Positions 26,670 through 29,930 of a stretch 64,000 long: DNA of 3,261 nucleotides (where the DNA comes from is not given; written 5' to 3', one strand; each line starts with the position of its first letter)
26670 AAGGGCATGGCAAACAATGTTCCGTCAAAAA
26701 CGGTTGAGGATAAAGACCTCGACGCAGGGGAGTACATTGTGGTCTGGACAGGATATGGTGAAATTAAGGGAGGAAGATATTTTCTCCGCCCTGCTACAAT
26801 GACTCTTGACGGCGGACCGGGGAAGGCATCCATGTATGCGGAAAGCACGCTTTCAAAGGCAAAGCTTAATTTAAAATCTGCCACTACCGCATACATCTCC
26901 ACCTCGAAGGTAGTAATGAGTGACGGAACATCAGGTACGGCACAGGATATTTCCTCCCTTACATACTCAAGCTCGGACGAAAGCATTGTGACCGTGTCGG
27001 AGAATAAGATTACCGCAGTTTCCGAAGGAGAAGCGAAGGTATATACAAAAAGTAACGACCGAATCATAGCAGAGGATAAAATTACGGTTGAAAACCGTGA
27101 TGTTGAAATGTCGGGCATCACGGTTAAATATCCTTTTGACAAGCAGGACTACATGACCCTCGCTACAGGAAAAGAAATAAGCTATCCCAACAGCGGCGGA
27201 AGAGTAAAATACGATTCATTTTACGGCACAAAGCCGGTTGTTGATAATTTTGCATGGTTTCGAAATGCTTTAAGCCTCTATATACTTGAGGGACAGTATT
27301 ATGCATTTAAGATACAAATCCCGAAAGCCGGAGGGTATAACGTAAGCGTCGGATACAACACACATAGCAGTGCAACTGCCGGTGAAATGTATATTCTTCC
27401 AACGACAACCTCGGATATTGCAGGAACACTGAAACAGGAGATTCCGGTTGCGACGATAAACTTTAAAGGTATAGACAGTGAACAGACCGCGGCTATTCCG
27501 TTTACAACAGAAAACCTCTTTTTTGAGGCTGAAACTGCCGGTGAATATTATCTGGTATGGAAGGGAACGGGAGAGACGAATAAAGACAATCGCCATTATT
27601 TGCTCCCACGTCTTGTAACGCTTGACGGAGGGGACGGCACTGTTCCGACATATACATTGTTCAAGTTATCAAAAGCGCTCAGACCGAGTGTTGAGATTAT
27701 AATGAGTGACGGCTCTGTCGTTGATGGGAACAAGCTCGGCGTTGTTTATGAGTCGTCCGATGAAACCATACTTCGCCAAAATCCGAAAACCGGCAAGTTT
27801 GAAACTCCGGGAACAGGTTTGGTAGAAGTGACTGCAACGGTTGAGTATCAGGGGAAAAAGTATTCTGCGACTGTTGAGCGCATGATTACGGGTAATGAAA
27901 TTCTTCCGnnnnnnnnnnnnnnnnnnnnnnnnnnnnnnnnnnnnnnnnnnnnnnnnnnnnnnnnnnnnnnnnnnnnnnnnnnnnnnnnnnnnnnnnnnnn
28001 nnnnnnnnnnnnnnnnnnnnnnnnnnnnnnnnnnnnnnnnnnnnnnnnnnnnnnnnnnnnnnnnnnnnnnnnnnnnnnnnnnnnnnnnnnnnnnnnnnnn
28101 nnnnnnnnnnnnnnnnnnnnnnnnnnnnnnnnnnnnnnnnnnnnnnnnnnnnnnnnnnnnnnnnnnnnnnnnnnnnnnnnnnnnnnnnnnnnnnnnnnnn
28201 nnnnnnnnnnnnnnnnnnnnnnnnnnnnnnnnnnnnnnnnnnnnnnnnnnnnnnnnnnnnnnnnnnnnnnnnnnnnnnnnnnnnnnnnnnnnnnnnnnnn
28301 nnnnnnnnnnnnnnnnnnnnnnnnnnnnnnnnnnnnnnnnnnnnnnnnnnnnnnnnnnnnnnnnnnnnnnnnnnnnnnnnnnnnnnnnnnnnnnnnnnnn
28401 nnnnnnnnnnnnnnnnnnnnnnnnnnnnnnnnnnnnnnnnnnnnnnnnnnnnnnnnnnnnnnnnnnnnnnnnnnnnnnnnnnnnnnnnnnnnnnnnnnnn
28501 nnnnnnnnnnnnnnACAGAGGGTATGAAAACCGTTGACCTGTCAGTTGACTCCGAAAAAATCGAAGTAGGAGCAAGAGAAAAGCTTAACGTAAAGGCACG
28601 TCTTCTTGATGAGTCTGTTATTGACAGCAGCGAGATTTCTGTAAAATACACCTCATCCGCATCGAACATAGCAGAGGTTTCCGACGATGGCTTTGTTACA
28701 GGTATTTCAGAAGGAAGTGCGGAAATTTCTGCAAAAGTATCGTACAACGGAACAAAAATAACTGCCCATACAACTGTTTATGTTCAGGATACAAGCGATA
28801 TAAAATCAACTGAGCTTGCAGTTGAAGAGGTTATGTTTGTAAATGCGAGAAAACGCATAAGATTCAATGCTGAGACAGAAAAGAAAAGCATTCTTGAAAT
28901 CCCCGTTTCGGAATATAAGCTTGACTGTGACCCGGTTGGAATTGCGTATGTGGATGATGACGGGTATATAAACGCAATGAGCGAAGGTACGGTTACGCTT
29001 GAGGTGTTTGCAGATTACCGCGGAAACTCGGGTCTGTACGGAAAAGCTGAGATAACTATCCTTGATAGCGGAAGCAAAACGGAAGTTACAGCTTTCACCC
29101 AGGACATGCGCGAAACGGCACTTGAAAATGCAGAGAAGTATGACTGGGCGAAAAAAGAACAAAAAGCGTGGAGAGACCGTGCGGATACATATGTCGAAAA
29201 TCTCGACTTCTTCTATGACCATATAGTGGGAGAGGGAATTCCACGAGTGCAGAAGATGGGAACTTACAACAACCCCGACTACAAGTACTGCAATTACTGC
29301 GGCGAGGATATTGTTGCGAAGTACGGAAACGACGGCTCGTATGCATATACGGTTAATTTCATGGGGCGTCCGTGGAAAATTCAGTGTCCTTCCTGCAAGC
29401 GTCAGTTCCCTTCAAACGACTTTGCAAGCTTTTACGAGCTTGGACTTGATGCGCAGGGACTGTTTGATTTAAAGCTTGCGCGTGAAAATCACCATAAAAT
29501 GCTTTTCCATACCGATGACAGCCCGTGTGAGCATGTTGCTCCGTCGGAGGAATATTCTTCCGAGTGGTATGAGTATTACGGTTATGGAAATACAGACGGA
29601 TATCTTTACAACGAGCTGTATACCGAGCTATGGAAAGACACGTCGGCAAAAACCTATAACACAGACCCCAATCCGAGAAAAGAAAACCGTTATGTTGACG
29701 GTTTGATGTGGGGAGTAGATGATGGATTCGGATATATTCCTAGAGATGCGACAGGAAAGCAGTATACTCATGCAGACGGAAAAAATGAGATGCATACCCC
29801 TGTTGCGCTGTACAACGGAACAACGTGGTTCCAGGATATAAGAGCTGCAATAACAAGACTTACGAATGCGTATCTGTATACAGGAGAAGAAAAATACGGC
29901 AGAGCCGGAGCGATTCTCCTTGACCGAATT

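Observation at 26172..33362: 2396-aa SLH-anchored protein combining a heparinase II/III-like core with the new module, Ig domains and a cadherin-like domain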

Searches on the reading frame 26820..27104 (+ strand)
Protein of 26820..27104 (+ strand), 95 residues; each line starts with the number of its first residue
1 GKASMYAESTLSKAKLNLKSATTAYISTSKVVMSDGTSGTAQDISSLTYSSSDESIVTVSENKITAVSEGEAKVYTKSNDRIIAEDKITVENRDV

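Call 59: search_protein_families(library=pfam, proteins=[window:26820-27104:+], max_evalue=1)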
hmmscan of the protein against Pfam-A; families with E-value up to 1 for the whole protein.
window:26820-27104:+ (95 aa): 4 families
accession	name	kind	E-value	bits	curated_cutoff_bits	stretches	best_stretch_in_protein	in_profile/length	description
PF02368.24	Big_2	-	0.00013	22.3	22.8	1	17-79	6-69/79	Bacterial Ig-like domain (group 2)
PF21461.3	HL_N-beta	-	0.011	16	27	1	48-79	15-46/57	Hyaluronate lyase, N-terminal beta-sheet domain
PF22359.2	Big-like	-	0.022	15.5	27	1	48-75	4-32/48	Bacterial Ig-like domain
PF10248.14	Mlf1IP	-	0.12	12.8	34.5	1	33-94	61-115/174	Myelodysplasia-myeloid leukemia factor 1-interacting protein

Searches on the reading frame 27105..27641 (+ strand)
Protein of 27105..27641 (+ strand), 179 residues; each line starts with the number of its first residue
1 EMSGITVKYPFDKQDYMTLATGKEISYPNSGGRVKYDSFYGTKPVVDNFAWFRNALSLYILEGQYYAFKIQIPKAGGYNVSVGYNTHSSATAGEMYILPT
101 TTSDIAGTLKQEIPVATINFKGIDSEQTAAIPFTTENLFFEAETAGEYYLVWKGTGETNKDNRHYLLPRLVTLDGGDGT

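Call 54: find_homologous_proteins(query=window:27105-27641:+, max_evalue=0.001)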
Query seq(179 aa): 33 candidates shared short words with the query, none scored E <= 0.001.

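Call 66: predict_structure(alignment_id=A4)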
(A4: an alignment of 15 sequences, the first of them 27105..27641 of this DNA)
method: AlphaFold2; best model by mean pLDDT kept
length: 179 residues; sequences in the alignment: 15
mean_pLDDT: 76.5   pTM: 0.78
mean pLDDT of the five models: 76.5, 74.7, 74.2, 71.5, 67.1
residues with pLDDT >= 90: 58; 70-90: 71; 50-70: 14; < 50: 36
segments of 3 or more residues with pLDDT < 50: 14-45
pLDDT, mean of each block of 10 residues (from residue 1): 90 50 43 40 53 82 82 92 89 93 85 92 68 64 91 91 90 82
secondary structure, 60 per line:
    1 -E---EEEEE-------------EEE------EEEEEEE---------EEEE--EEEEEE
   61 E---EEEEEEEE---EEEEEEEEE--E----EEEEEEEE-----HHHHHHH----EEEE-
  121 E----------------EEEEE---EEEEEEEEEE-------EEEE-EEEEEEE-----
elements in order: E6-10 E24-26 E33-39 E49-52 E55-61 E65-72 E76-84 E92-99 H105-111 E116-119 E138-142 E146-155 E163-166 E168-174

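Call 69: fold_search(model_id=the predicted structure, library=pdb)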
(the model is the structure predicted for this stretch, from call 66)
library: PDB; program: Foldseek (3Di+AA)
matches with E <= 10: 1530; with E <= 0.001: 15
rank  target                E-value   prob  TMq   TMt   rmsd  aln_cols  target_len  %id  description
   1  7ehg_A                8.4e-05  1.00  0.46  0.59   6.5       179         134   12  Crystal Structure of MiXBM (released 2022-03-30)
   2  7ehg_C                9.9e-05  1.00  0.48  0.61   6.2       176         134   12  Crystal Structure of MiXBM (released 2022-03-30)
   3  7ehg_B                1.0e-04  1.00  0.46  0.59   6.5       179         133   12  Crystal Structure of MiXBM (released 2022-03-30)
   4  7ehg_E                1.1e-04  1.00  0.47  0.59   6.4       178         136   13  Crystal Structure of MiXBM (released 2022-03-30)
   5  7ehg_F                1.4e-04  1.00  0.46  0.59   6.6       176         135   14  Crystal Structure of MiXBM (released 2022-03-30)
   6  7ehg_G                1.6e-04  1.00  0.46  0.59   6.5       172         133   13  Crystal Structure of MiXBM (released 2022-03-30)
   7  2cdo_A                2.9e-04  1.00  0.50  0.61   5.7       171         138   12  structure of agarase carbohydrate binding module in complex with neoagarohexaose (released 2006-02-16)
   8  2cdp_A                2.9e-04  1.00  0.45  0.55   6.9       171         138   12  Structure of a CBM6 in complex with neoagarohexaose (released 2006-02-08)
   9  2cdo_C                3.7e-04  1.00  0.46  0.57   6.5       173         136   11  structure of agarase carbohydrate binding module in complex with neoagarohexaose (released 2006-02-16)
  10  2cdo_B                4.4e-04  1.00  0.52  0.64   5.1       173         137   11  structure of agarase carbohydrate binding module in complex with neoagarohexaose (released 2006-02-16)
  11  2cdp_B                4.9e-04  1.00  0.48  0.64   6.5       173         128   13  Structure of a CBM6 in complex with neoagarohexaose (released 2006-02-08)
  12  2cdp_D                4.9e-04  1.00  0.50  0.64   4.6       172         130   11  Structure of a CBM6 in complex with neoagarohexaose (released 2006-02-08)
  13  1w0n                  8.7e-04  1.00  0.39  0.53   8.8       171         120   10  Structure of uncomplexed Carbohydrate Binding Domain CBM36 (released 2004-10-27)
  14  2vzp_B                9.7e-04  1.00  0.39  0.51   9.0       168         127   13  Atomic Resolution Structure of the C-terminal CBM35 from Amycolatopsis orientalis exo-chitosanase CsxA (released 2009-01-13)
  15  3p1i_A                9.7e-04  0.99  0.35  0.37  10.9       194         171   12  Ligand binding domain of human ephrin type-B receptor 3 (released 2011-01-19)
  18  2cdp_C                1.7e-03  1.00  0.45  0.59   4.2       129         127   13  Structure of a CBM6 in complex with neoagarohexaose (released 2006-02-08)
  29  2vzp_A                4.5e-03  0.99  0.35  0.46   9.9       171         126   13  Atomic Resolution Structure of the C-terminal CBM35 from Amycolatopsis orientalis exo-chitosanase CsxA (released 2009-01-13)
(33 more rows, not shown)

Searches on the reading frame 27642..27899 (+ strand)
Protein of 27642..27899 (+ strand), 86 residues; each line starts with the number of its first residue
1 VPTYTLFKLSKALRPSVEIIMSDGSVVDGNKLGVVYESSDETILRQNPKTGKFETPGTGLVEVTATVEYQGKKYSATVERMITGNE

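Call 59: search_protein_families(library=pfam, proteins=[window:27642-27899:+], max_evalue=1)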
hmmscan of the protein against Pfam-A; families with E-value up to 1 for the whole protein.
window:27642-27899:+ (86 aa): 0 families

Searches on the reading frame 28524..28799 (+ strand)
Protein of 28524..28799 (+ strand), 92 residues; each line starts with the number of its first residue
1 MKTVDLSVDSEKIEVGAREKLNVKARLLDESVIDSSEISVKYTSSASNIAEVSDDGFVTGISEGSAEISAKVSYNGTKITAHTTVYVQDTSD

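Call 59: search_protein_families(library=pfam, proteins=[window:28524-28799:+], max_evalue=1)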
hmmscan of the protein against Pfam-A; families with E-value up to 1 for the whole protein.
window:28524-28799:+ (92 aa): 5 families
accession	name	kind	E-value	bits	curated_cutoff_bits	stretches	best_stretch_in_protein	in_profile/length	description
PF02368.24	Big_2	-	2.4e-07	31.1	22.8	1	4-73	5-69/79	Bacterial Ig-like domain (group 2)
PF22359.2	Big-like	-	0.00038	21.1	27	1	39-73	2-36/48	Bacterial Ig-like domain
PF21158.3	flgK_1st_1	-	0.009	16.5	24.2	1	22-89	12-75/81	Flagellar hook-associated protein 1, D2-like domain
PF23200.1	DUF7061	-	0.093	12.8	27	1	32-82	46-96/232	Domain of unknown function (DUF7061)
PF13116.12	YhdP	-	0.095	11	46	1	9-80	997-1066/1224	YhdP protein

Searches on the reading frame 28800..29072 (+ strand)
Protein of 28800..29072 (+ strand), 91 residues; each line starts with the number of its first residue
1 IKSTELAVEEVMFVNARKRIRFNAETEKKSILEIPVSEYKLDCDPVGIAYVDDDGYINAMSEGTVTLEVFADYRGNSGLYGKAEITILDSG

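Call 59: search_protein_families(library=pfam, proteins=[window:28800-29072:+], max_evalue=1)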
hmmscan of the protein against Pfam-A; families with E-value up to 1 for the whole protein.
window:28800-29072:+ (91 aa): 1 family
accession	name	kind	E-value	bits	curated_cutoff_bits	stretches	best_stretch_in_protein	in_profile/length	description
PF02368.24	Big_2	-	0.12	12.8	22.8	1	48-80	45-76/79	Bacterial Ig-like domain (group 2)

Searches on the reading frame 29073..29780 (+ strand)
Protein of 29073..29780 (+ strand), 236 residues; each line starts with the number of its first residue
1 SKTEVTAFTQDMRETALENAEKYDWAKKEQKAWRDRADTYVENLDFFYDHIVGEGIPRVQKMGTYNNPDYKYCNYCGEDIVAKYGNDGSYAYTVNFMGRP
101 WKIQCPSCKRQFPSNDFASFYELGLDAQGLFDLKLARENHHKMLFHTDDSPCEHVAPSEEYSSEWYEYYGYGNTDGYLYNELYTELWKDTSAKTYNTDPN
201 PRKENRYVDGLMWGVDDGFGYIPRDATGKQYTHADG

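Call 59: search_protein_families(library=pfam, proteins=[window:29073-29780:+], max_evalue=1)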
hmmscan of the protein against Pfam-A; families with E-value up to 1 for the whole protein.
window:29073-29780:+ (236 aa): 5 families
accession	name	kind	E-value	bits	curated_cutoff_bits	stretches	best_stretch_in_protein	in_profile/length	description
PF12773.13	DZR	-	0.00042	20.9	27.3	1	64-115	6-37/45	Double zinc ribbon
PF13248.11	Zn_ribbon_3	-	0.03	14.2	27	0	71-82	3-13/26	zinc-ribbon domain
PF01396.24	Zn_ribbon_Top1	-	0.031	14.5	32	1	72-90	3-21/39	Topoisomerase DNA binding C4 zinc finger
PF08209.17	Sgf11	-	0.053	13.5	26.4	1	103-119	5-21/33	Sgf11 (transcriptional regulation protein)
PF13240.11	Zn_Ribbon_1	-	0.089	13.1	25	1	63-78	6-21/23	zinc-ribbon domain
